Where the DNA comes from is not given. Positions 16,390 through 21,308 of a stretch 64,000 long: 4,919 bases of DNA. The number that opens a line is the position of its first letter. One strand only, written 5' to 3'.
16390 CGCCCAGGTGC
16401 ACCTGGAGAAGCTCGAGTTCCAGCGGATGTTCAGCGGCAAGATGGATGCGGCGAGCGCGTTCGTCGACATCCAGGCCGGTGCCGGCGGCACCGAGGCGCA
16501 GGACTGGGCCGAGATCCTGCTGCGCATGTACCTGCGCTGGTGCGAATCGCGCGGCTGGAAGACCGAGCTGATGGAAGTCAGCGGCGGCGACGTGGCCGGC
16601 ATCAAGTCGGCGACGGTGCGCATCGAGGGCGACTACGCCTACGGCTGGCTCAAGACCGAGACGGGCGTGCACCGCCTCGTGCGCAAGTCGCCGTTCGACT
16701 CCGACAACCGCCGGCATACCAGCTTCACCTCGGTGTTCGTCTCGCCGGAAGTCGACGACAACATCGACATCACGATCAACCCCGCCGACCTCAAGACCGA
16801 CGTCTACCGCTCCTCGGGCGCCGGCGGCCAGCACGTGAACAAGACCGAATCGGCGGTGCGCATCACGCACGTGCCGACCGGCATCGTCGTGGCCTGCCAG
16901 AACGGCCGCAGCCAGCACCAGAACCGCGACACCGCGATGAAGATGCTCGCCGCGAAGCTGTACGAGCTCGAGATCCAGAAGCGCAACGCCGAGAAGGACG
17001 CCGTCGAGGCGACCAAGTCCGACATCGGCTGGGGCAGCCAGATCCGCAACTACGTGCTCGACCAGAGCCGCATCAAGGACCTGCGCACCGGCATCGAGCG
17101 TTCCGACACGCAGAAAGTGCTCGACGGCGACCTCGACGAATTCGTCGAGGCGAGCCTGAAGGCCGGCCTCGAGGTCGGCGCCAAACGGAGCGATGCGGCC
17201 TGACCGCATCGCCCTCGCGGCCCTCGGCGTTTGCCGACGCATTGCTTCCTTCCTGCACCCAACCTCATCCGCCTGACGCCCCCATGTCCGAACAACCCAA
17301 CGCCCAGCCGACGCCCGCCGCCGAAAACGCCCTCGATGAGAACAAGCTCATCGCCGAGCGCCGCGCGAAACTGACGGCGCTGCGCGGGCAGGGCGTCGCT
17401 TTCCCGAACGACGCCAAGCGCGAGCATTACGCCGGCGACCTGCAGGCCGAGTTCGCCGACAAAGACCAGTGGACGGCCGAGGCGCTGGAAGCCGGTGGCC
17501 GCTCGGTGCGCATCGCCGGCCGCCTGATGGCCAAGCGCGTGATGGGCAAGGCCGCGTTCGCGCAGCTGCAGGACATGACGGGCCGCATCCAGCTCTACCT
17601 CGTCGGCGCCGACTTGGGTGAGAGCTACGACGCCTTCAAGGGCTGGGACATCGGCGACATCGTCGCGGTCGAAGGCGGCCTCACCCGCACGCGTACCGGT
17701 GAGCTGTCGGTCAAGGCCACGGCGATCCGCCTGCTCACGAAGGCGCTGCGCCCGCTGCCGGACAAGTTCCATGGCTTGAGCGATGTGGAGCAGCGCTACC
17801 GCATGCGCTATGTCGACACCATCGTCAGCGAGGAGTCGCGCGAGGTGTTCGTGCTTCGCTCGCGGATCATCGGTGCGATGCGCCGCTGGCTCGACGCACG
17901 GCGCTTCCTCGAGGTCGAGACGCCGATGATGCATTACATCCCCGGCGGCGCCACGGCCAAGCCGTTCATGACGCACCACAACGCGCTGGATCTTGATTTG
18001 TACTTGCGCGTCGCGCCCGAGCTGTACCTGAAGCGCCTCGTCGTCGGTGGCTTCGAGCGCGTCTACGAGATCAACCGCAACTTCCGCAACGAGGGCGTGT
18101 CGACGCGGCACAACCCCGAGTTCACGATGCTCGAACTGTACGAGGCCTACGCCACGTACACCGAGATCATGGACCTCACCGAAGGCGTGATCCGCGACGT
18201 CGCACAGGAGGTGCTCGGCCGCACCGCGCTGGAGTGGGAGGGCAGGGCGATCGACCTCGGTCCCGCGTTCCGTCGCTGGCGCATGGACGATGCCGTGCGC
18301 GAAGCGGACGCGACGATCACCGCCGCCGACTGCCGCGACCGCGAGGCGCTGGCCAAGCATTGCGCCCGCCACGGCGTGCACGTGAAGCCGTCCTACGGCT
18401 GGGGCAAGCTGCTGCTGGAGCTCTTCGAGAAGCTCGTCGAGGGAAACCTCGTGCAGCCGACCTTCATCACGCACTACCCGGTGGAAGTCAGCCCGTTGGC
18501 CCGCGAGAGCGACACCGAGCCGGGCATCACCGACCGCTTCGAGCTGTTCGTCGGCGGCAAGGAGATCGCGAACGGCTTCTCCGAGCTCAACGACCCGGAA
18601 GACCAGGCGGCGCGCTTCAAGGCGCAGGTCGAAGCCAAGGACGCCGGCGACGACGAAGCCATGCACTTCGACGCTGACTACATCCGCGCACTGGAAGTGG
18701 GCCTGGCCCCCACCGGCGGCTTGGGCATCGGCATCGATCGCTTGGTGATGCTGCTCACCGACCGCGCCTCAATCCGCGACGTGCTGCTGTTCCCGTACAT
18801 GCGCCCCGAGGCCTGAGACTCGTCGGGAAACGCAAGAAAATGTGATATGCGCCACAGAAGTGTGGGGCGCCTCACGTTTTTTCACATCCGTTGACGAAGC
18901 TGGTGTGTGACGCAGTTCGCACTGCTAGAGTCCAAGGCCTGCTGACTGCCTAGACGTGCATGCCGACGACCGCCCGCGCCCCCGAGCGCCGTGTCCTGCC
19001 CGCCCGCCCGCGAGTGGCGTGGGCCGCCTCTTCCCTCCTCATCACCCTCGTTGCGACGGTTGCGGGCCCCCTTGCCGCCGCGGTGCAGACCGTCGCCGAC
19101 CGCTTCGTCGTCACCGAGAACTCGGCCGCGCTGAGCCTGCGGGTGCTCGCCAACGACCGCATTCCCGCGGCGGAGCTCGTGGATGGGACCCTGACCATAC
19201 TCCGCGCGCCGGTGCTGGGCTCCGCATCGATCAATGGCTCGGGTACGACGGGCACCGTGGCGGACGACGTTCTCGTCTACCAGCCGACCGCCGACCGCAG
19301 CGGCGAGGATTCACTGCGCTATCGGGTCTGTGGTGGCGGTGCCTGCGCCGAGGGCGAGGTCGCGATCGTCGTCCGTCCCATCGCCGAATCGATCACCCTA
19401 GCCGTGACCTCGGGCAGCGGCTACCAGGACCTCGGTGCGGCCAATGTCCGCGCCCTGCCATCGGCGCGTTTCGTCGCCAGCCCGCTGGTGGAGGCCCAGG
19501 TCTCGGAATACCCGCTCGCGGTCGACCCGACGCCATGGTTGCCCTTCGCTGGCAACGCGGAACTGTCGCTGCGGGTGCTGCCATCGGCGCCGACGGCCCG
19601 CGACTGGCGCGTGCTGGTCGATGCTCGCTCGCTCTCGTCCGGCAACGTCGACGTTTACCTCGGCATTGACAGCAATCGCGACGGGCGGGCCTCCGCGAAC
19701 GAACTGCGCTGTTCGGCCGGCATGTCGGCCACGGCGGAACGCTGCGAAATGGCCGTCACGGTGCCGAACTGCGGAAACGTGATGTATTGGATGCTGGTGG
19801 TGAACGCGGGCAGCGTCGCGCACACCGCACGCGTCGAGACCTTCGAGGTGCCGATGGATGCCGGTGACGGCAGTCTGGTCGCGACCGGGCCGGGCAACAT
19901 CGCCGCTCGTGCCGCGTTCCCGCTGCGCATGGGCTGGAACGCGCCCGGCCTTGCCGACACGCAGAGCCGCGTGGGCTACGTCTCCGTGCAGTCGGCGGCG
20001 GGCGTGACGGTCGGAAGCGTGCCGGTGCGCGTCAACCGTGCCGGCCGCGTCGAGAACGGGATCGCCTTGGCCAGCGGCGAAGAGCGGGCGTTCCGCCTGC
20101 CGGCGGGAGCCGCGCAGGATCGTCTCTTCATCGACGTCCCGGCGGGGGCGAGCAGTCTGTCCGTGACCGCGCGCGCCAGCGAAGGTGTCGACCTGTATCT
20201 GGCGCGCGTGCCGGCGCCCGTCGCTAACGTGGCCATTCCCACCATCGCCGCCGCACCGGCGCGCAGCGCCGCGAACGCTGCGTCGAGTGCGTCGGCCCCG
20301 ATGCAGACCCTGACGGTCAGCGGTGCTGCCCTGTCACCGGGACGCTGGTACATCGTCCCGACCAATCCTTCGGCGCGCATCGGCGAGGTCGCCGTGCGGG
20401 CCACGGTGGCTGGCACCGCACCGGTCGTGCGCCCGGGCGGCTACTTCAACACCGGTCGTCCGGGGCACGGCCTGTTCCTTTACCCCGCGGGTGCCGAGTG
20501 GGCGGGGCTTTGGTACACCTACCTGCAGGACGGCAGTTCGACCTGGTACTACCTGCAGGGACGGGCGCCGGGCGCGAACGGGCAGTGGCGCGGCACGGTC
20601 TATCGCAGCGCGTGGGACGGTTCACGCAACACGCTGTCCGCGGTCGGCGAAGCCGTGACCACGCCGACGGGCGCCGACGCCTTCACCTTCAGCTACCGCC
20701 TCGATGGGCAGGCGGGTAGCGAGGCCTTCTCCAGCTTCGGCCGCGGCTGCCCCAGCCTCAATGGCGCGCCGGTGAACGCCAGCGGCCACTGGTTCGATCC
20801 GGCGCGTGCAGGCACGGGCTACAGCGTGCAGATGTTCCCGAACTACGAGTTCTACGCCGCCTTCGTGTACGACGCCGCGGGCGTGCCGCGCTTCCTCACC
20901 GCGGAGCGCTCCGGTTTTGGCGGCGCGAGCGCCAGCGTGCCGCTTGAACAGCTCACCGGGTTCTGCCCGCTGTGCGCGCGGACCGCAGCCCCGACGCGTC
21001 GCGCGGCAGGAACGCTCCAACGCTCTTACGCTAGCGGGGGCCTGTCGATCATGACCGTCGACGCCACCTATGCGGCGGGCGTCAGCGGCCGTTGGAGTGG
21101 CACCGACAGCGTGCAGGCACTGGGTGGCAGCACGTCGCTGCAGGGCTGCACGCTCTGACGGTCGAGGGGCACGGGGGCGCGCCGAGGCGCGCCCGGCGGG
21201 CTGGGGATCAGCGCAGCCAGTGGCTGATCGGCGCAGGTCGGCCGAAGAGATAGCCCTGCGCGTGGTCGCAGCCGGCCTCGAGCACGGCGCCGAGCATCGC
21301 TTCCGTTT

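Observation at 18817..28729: The rpf/DSF quorum-sensing slot holds a different, DSF-synthase-free c-di-GMP module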

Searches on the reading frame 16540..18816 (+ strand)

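Call 4: search_protein_families(library=pfam, proteins=[window:16540-18816:+])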
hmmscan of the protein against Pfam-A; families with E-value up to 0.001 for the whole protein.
window:16540-18816:+ (758 aa): 2 families
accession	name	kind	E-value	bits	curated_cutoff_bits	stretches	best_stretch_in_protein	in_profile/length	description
PF00152.25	tRNA-synt_2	-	8.4e-89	298.1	25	1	416-754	2-307/308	tRNA synthetases class II (D, K and N)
PF01336.31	tRNA_anti-codon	-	3.4e-16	59.4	27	1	323-399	1-75/75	OB-fold nucleic acid binding domain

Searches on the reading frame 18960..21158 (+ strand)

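Call 3: search_protein_families(library=pfam, proteins=[window:18960-21158:+])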
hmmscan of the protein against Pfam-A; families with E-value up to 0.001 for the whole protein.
window:18960-21158:+ (732 aa): 1 family
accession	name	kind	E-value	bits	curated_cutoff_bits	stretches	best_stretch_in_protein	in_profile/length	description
PF17963.7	Big_9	-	2.3e-08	35.3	23.6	1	45-136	7-88/89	Bacterial Ig domain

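Call 62: search_protein_families(library=ncbifam, proteins=[window:18960-21158:+], max_evalue=0.01)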
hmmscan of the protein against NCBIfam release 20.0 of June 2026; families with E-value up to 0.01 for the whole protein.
window:18960-21158:+ (732 aa): 1 family
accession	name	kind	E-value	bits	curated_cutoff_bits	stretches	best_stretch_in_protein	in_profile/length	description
NF012211.1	tand_rpt_95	domain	8.7e-05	22.4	90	1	90-143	33-89/98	tandem-95 repeat protein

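Call 63: search_protein_families(library=pfam, proteins=[window:18960-21158:+], max_evalue=1)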
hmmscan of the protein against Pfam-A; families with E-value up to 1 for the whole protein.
window:18960-21158:+ (732 aa): 3 families
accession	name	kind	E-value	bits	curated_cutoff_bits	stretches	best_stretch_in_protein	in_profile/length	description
PF17963.7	Big_9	-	2.3e-08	35.3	23.6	1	45-136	7-88/89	Bacterial Ig domain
PF04151.21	PPC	-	0.033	15.5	25.9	1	387-465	3-66/70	Bacterial pre-peptidase C-terminal domain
PF17892.7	Cadherin_5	-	0.11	12.8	26.5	1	92-137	50-96/98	Cadherin-like domain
